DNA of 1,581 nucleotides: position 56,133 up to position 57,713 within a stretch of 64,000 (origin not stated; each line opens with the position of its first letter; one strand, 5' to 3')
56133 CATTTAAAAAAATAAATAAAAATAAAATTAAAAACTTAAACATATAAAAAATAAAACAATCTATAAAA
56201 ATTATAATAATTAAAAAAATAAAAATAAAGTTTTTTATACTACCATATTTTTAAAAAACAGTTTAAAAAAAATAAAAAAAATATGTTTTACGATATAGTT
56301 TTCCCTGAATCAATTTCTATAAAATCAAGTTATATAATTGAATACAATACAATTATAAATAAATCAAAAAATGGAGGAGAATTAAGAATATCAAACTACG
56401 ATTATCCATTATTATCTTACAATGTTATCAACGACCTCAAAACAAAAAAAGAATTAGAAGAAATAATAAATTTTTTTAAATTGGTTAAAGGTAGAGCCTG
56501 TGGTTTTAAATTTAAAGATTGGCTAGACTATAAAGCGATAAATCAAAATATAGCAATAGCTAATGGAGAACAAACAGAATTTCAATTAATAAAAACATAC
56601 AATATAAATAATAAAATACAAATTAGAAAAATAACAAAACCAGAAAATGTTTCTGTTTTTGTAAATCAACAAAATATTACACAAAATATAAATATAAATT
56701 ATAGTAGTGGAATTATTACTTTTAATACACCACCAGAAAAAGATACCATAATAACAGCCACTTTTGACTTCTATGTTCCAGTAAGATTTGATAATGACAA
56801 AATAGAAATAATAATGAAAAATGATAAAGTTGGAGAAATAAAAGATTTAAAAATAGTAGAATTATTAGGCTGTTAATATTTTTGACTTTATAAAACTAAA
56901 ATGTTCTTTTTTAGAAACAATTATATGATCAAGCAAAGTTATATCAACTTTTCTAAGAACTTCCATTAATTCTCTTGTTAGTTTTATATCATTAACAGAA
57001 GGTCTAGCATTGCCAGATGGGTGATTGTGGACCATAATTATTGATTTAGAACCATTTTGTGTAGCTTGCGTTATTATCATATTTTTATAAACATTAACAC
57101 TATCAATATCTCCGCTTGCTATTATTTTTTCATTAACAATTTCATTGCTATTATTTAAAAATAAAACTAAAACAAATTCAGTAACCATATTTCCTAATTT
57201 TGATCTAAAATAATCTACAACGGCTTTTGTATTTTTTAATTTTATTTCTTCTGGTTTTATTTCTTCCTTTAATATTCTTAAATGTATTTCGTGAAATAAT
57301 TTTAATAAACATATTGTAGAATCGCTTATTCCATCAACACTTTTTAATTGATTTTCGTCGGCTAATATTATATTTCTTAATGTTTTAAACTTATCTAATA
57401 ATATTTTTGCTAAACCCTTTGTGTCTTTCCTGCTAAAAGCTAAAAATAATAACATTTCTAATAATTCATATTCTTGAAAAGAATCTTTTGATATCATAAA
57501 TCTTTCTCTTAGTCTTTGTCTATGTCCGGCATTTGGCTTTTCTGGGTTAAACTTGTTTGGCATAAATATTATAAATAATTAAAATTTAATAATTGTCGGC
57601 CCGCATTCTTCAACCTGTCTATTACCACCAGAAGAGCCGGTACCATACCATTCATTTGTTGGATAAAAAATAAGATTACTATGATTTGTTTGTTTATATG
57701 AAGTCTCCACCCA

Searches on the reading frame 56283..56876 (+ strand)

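Call 8: search_protein_families(library=pfam, proteins=[window:56283-56876:+], max_evalue=0.001)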
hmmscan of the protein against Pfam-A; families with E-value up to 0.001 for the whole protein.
window:56283-56876:+ (197 aa): 1 family
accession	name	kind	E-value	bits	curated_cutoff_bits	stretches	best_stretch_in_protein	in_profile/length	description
PF09343.15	DUF2460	-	5.3e-52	176.7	30.4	1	4-194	2-204/205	Conserved hypothetical protein 2217 (DUF2460)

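Call 54: search_protein_families(library=ncbifam, proteins=[window:56283-56876:+], max_evalue=0.01)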
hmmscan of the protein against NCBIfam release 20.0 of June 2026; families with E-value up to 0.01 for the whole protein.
window:56283-56876:+ (197 aa): 1 family
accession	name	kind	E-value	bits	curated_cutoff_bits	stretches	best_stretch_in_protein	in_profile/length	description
TIGR02217.1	chp_TIGR02217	subfamily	1.5e-41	142.3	136.65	1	2-194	2-208/210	phage distal tail protein, Rcc01695 family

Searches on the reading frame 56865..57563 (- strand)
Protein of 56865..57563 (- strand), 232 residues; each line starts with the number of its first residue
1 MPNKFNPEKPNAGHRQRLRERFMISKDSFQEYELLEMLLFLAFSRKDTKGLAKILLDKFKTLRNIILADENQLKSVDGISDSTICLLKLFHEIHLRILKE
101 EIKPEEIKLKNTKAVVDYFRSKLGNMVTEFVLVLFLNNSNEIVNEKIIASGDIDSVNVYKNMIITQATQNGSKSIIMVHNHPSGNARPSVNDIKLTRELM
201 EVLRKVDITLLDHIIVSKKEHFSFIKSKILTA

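Call 8: search_protein_families(library=pfam, proteins=[window:56865-57563:-], max_evalue=0.001)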
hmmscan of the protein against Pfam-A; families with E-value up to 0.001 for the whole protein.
window:56865-57563:- (232 aa): 2 families
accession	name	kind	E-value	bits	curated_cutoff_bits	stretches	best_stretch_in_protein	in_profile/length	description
PF04002.20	RadC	-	9.2e-35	119.7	22.1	1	110-226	2-118/121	RadC-like JAB domain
PF14464.11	Prok-JAB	-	7.7e-05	23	25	1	140-210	45-95/114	Prokaryotic homologs of the JAB domain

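Call 43: find_encoding_contigs(protein=window:56865-57563:-, flank=10000, max_places=4)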
Protein window:56865-57563:- (232 aa): 18 contigs read that carry it; 4 places shown.
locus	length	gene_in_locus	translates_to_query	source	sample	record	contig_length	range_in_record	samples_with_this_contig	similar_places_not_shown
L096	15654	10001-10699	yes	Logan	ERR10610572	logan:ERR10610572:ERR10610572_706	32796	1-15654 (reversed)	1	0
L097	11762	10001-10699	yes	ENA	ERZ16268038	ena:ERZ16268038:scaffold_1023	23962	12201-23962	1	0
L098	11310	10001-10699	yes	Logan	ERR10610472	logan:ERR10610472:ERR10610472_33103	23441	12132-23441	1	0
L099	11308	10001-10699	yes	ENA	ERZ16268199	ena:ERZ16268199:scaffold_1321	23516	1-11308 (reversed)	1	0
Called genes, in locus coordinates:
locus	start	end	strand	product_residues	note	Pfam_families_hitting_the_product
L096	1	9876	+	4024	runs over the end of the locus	-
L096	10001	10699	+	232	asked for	PF04002:RadC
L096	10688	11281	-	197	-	PF09343:DUF2460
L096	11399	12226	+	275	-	-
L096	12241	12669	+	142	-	PF02502:LacAB_rpiB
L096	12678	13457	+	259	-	PF00303:Thymidylat_synt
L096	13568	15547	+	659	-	PF00456:Transketolase_N, PF13292:DXP_synthase_N, PF02775:TPP_enzyme_C, PF02779:Transket_pyr, PF02780:Transketolase_C, PF22613:Transketolase_C_1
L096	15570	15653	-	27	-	?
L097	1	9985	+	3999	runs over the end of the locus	-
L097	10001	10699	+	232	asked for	PF04002:RadC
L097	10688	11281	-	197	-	PF09343:DUF2460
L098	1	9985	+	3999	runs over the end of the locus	-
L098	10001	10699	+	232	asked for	PF04002:RadC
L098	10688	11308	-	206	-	?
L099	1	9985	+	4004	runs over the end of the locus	-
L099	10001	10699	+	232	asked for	PF04002:RadC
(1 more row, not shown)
